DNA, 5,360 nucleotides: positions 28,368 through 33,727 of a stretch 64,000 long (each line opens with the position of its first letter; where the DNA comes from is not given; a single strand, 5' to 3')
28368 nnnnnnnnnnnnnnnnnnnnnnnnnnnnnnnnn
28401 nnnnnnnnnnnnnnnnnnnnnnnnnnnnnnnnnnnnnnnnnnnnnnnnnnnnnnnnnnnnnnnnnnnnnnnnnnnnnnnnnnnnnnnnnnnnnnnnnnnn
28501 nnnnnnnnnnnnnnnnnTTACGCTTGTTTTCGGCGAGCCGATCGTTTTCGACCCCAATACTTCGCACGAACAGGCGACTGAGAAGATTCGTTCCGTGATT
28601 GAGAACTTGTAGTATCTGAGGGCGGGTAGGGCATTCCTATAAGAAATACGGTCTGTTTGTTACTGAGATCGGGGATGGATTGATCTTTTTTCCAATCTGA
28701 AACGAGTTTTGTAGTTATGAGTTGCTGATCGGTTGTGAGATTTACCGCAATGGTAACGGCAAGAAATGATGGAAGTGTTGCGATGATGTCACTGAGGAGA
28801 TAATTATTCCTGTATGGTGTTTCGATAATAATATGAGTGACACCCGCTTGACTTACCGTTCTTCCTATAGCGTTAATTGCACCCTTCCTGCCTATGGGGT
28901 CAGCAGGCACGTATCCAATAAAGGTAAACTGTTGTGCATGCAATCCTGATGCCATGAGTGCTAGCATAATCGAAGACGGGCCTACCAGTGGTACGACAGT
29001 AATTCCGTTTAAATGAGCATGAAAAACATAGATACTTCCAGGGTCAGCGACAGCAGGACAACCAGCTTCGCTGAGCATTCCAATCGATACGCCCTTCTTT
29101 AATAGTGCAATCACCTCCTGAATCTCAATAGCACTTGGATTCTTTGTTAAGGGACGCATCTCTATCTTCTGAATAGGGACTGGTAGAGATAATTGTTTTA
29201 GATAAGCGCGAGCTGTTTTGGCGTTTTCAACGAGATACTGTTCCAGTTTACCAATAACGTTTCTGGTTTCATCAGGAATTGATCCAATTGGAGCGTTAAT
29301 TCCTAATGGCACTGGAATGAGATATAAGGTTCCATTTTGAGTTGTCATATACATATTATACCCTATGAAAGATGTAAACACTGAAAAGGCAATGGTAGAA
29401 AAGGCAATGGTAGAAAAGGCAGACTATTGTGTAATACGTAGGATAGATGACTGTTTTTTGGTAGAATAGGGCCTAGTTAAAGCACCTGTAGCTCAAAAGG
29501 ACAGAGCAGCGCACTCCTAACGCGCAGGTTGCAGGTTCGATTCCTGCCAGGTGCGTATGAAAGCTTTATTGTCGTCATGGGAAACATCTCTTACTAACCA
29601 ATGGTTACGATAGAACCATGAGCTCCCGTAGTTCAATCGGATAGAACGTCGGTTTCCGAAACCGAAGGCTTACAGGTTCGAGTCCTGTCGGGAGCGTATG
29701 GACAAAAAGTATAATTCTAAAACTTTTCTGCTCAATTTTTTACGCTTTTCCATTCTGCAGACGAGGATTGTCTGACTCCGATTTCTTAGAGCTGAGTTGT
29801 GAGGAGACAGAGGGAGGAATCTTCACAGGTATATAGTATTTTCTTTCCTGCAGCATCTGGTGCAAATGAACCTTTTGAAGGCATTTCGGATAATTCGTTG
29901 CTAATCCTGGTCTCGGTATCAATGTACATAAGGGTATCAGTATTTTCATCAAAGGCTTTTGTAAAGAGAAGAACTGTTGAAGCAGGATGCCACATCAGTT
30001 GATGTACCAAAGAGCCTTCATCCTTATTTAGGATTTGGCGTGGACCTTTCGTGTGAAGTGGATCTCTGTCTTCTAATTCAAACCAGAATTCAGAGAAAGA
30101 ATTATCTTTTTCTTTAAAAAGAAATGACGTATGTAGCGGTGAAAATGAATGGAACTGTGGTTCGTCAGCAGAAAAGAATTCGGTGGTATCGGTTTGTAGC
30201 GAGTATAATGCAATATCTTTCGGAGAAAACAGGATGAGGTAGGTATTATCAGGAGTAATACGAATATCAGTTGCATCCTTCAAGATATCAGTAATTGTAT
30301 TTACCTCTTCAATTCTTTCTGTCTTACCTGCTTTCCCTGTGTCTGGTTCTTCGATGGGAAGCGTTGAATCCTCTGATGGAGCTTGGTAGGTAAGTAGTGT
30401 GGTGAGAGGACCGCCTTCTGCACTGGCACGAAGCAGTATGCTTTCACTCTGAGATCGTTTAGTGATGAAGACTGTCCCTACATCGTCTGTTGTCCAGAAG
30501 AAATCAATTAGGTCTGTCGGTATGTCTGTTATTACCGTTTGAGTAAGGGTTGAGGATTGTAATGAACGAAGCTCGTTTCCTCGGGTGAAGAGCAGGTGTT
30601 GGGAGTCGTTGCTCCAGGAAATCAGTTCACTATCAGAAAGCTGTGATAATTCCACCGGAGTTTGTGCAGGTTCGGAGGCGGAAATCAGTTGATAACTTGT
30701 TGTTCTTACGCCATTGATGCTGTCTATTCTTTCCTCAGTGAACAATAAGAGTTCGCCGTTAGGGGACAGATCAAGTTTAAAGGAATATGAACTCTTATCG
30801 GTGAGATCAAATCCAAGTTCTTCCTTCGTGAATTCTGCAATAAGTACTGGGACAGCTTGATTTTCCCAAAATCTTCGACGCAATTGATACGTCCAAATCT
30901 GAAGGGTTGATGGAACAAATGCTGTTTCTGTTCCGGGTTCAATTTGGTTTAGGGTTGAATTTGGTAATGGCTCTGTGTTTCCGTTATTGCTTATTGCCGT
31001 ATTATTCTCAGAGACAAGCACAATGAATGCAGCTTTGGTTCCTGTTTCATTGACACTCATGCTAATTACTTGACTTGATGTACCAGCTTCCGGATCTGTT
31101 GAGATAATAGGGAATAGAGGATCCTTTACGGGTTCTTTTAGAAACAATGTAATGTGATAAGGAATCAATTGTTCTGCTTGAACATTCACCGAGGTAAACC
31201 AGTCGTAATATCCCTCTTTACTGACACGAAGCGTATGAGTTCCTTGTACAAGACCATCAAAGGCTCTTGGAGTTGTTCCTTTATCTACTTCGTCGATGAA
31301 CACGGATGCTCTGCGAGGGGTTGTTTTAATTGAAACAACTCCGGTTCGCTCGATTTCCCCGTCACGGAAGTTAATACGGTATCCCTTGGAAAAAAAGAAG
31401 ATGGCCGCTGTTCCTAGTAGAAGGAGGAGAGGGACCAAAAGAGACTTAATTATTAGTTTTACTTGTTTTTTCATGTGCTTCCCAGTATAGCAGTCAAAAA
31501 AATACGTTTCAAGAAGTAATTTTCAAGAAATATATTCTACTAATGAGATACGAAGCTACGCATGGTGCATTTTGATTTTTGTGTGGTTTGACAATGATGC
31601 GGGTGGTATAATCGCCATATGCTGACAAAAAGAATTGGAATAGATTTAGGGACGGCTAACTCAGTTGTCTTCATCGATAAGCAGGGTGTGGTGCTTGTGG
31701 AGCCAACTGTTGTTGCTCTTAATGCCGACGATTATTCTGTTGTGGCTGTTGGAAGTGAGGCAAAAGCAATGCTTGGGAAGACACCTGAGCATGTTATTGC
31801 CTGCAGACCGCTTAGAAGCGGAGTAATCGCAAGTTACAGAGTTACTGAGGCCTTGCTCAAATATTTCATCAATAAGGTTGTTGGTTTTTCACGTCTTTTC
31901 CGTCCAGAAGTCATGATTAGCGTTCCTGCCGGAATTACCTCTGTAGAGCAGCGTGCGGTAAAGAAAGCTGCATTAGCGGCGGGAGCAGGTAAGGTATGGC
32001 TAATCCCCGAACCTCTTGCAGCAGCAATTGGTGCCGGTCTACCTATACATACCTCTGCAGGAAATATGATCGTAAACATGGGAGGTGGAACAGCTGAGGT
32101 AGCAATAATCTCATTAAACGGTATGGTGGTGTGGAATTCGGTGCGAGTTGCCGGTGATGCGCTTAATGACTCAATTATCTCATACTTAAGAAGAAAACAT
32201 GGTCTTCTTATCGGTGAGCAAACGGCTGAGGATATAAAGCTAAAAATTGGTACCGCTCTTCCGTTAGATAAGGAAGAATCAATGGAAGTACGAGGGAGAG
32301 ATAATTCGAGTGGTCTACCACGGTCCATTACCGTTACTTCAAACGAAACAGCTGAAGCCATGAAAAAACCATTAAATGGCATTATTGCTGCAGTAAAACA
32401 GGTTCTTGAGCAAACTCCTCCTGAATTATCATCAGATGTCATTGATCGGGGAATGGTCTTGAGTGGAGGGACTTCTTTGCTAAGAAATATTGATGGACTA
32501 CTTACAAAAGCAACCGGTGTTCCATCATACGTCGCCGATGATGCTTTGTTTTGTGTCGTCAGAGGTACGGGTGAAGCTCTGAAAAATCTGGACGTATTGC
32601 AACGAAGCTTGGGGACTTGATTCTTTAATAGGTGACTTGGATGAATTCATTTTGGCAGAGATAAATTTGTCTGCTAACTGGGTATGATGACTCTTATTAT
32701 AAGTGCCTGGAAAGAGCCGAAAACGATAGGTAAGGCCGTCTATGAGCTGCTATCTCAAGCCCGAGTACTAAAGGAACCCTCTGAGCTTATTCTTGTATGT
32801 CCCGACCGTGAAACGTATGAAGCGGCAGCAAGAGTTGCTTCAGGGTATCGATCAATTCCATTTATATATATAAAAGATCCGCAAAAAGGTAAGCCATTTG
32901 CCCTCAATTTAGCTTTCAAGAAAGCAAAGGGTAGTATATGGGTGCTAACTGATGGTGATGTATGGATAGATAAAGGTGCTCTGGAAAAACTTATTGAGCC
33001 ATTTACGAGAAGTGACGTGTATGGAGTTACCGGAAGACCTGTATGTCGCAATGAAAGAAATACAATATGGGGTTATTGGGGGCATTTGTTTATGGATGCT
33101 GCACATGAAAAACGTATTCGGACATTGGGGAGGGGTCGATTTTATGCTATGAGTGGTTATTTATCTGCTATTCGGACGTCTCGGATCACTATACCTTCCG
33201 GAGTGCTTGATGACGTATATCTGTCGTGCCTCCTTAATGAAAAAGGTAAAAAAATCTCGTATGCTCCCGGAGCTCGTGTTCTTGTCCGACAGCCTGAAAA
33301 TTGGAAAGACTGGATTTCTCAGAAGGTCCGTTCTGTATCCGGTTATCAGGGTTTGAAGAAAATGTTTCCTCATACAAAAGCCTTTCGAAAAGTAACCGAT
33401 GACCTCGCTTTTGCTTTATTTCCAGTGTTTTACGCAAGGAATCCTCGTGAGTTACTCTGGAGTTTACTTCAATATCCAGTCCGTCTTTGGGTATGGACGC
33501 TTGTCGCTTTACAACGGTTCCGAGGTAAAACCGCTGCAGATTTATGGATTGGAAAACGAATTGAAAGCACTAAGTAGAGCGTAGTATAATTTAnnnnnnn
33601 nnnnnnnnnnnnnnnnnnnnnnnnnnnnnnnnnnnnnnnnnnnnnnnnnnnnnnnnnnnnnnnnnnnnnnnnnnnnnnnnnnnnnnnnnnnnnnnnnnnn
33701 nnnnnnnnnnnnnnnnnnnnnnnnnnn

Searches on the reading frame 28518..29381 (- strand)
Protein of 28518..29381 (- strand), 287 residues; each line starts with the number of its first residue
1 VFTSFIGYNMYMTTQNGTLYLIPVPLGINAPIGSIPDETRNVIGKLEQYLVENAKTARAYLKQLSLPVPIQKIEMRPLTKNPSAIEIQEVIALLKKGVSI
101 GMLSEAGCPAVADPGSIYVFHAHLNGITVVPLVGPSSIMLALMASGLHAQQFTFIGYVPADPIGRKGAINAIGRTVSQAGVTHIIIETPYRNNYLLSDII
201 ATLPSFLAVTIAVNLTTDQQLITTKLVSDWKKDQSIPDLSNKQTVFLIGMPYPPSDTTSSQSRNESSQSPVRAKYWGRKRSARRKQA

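Call 75: search_protein_families(library=pfam, proteins=[window:28518-29381:-], max_evalue=0.0001)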
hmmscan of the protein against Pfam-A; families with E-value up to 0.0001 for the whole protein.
window:28518-29381:- (287 aa): 1 family
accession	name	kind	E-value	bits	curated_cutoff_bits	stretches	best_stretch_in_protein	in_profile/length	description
PF00590.25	TP_methylase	-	3e-05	24.5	27.8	1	55-225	38-207/212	Tetrapyrrole (Corrin/Porphyrin) Methylases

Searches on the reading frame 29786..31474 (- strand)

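Call 75: search_protein_families(library=pfam, proteins=[window:29786-31474:-], max_evalue=0.0001)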
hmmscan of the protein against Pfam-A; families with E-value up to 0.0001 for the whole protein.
window:29786-31474:- (562 aa): 1 family
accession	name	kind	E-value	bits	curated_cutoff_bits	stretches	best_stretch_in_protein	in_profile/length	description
PF08308.17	PEGA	-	6.5e-14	52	20.8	1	45-107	2-64/71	PEGA domain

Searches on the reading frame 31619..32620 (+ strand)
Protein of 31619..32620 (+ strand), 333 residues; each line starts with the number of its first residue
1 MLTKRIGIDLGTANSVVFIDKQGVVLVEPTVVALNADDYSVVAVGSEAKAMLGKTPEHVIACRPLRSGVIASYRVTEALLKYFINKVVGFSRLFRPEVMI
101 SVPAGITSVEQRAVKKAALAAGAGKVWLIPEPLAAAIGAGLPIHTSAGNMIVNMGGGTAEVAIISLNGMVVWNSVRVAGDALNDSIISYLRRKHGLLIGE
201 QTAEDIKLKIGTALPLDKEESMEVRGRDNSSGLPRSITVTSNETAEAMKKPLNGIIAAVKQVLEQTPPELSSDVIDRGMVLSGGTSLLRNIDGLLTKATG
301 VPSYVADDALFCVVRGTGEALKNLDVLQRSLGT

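Call 75: search_protein_families(library=pfam, proteins=[window:31619-32620:+], max_evalue=0.0001)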
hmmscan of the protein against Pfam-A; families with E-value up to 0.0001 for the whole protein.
window:31619-32620:+ (333 aa): 4 families
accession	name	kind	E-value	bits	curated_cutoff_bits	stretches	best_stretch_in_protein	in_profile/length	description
PF06723.19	MreB_Mbl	-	1.9e-131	438.2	27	1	4-328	2-326/327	MreB/Mbl protein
PF00012.26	HSP70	-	1.5e-09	37.1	20.6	1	97-169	135-208/599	Hsp70 protein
PF14450.12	FtsA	-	8.3e-09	36.3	31.8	1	151-305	2-109/127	Cell division protein FtsA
PF00022.25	Actin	-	5.6e-06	25.6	27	0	29-194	31-191/410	Actin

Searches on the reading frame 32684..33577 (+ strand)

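Call 75: search_protein_families(library=pfam, proteins=[window:32684-33577:+], max_evalue=0.0001)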
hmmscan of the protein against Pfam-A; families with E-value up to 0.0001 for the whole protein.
window:32684-33577:+ (297 aa): 4 families
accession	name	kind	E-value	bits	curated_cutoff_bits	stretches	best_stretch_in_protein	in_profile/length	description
PF13641.12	Glyco_tranf_2_3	-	1.1e-18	68.6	27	1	3-219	4-229/230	Glycosyltransferase like family 2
PF00535.33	Glycos_transf_2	-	2.8e-14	53.8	23.3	1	4-131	2-127/168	Glycosyl transferase family 2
PF13632.12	Glyco_trans_2_3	-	5.3e-10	39.9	27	1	88-279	4-180/198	Glycosyl transferase family group 2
PF13506.12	Glyco_transf_21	-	1.7e-05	24.8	21.7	1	70-166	18-112/174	Glycosyl transferase family 21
